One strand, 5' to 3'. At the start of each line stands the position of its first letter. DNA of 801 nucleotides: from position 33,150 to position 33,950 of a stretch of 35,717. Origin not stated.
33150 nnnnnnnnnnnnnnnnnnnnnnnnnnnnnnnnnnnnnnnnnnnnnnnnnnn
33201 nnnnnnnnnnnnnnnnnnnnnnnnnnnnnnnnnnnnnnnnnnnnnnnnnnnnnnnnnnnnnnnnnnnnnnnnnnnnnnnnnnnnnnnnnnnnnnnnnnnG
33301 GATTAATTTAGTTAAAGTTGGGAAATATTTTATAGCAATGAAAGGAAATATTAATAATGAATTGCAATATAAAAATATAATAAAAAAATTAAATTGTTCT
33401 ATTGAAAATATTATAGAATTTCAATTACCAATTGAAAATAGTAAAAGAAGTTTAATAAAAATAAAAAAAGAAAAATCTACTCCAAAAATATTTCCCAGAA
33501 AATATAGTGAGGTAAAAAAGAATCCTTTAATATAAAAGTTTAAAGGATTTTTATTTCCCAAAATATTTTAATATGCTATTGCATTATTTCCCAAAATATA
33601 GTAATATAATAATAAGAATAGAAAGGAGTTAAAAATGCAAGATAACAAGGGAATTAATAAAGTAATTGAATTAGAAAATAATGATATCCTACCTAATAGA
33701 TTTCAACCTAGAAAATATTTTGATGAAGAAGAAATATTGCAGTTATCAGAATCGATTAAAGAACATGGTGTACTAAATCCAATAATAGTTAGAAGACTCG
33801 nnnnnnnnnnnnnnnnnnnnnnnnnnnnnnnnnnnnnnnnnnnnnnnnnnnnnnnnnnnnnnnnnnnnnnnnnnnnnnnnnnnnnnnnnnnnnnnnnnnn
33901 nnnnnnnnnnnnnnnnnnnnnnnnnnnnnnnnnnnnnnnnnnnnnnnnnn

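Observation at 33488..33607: NBS-like motifs tile the noc promoter, suggesting autoregulation or self-nucleation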

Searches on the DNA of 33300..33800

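Call 56: search_rna_families(source=window, start=33300, end=33800, threshold=evalue, max_evalue=1)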
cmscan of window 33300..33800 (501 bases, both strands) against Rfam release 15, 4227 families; matches with E-value up to 1: 0.
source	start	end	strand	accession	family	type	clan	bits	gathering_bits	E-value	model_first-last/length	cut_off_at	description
